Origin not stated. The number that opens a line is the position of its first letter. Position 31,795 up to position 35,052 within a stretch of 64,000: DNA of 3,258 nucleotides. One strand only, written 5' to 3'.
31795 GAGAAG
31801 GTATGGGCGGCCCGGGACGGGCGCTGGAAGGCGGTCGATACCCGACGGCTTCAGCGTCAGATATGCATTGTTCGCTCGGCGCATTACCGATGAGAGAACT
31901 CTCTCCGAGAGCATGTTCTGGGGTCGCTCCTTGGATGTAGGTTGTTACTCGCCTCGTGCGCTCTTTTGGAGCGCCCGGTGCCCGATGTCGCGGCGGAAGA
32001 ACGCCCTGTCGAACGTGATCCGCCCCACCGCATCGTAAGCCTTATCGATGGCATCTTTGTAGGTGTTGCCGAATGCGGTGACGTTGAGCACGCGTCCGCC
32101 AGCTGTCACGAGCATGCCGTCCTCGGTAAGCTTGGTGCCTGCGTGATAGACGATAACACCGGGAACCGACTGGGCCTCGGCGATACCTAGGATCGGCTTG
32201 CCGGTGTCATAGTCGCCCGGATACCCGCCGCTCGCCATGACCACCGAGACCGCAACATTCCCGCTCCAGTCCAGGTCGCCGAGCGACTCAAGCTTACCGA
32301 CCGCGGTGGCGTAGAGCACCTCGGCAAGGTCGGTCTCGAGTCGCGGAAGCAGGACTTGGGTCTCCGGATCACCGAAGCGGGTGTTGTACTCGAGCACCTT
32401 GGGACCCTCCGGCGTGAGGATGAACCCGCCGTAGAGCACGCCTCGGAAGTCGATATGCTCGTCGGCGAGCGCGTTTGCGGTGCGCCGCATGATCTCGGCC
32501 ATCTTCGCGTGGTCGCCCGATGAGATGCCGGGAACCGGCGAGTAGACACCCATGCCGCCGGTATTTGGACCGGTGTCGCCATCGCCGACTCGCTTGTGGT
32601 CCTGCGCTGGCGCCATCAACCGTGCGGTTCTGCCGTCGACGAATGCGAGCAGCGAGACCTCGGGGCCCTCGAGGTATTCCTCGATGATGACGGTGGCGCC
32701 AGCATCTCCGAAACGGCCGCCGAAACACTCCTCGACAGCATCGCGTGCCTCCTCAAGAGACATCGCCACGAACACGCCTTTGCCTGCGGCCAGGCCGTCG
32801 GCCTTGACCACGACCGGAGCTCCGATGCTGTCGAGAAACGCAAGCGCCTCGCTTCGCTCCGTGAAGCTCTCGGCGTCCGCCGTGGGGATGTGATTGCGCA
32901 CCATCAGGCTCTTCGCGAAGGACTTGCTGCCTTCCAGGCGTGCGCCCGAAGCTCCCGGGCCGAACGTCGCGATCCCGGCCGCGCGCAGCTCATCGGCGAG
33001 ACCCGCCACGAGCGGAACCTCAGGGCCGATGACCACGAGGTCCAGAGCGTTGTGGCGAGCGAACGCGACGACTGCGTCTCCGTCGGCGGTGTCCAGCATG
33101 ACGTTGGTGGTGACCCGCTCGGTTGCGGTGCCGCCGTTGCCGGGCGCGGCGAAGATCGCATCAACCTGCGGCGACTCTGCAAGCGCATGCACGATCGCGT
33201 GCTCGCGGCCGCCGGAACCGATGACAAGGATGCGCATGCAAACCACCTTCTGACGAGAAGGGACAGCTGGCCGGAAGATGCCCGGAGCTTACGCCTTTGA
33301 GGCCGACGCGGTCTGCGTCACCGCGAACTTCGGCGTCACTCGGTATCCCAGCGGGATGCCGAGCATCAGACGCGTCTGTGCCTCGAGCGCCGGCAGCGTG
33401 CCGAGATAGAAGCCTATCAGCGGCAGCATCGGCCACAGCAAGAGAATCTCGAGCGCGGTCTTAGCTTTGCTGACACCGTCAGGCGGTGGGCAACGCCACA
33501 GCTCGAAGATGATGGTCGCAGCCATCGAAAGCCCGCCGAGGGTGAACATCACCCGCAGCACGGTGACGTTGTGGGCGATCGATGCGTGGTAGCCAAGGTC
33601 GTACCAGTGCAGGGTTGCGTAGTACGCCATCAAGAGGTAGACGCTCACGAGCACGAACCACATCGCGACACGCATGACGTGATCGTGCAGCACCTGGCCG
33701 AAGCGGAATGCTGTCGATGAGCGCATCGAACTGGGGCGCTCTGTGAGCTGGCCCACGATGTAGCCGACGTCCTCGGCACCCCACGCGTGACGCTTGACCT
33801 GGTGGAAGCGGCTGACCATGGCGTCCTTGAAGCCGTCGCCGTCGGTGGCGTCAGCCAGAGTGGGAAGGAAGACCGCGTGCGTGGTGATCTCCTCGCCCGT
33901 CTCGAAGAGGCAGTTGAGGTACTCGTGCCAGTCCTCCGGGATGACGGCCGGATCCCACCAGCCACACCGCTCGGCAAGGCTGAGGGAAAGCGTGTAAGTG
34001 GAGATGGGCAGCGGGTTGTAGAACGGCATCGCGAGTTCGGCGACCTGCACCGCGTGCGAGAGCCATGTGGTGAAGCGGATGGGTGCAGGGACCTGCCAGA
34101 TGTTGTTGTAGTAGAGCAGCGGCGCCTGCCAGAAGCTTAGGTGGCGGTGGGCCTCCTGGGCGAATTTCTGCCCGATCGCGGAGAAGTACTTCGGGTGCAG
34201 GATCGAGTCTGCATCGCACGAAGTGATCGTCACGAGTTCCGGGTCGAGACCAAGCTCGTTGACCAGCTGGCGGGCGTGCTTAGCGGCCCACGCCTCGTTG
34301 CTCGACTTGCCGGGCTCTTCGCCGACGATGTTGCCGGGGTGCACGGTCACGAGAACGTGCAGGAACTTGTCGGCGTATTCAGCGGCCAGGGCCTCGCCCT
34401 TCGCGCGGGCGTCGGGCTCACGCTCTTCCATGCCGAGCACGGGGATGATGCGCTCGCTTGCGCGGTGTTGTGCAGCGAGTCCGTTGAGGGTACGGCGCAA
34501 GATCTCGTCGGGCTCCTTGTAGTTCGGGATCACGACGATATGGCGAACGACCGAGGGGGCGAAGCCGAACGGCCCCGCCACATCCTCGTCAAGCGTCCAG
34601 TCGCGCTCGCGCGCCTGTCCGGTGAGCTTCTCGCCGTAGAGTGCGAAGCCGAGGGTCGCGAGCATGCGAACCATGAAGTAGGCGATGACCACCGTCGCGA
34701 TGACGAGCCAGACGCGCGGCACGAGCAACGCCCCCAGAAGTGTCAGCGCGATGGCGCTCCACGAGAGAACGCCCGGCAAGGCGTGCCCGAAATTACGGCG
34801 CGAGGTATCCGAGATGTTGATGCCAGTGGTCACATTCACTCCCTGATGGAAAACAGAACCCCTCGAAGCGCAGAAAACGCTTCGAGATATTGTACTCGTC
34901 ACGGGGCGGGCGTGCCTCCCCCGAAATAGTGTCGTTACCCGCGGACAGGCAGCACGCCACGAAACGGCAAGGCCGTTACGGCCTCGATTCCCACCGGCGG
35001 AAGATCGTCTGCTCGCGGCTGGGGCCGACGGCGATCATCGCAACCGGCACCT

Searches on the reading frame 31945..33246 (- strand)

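Call 25: search_protein_families(library=pfam, proteins=[window:31945-33246:-], max_evalue=0.001)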
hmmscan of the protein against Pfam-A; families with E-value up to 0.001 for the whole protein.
window:31945-33246:- (433 aa): 6 families
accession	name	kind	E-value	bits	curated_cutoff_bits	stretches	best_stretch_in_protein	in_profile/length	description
PF01071.24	GARS_A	-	8.3e-76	254.6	27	1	106-296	1-194/194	Phosphoribosylglycinamide synthetase, ATP-grasp (A) domain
PF02844.21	GARS_N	-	6.2e-35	120.4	29.5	1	4-105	1-100/100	Phosphoribosylglycinamide synthetase, N domain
PF02843.22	GARS_C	-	6.5e-32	110.2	34.8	1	332-424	1-92/92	Phosphoribosylglycinamide synthetase, C domain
PF02222.28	ATP-grasp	-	2.9e-06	27.5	27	1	115-201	3-86/179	ATP-grasp domain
PF02786.22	CPSase_L_D2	-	4.2e-06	26.9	19.8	1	108-195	2-92/211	Carbamoyl-phosphate synthase L chain, ATP binding domain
PF02655.19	ATP-grasp_3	-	0.00066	20.2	23.2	0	140-292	29-158/160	ATP-grasp domain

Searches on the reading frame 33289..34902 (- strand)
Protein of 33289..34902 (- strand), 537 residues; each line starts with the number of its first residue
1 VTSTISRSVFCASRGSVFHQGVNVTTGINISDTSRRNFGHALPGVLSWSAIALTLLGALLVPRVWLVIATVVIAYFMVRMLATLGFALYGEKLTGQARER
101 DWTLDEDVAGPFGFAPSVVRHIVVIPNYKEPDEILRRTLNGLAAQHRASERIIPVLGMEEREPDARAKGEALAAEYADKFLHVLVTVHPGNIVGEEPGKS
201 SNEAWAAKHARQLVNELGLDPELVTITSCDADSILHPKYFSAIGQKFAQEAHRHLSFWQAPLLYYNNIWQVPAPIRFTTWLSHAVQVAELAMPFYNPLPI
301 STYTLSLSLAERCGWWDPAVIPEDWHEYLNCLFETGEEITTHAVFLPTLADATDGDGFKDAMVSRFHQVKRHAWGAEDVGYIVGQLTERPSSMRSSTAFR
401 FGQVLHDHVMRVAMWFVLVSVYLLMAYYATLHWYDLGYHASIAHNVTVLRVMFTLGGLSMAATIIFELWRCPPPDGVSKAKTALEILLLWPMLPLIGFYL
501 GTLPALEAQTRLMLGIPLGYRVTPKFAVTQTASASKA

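Call 25: search_protein_families(library=pfam, proteins=[window:33289-34902:-], max_evalue=0.001)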
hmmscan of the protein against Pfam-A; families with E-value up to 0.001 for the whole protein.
window:33289-34902:- (537 aa): 1 family
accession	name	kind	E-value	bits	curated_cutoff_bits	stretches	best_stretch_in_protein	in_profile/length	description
PF13641.12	Glyco_tranf_2_3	-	1.3e-05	25.7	27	1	123-250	5-114/230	Glycosyltransferase like family 2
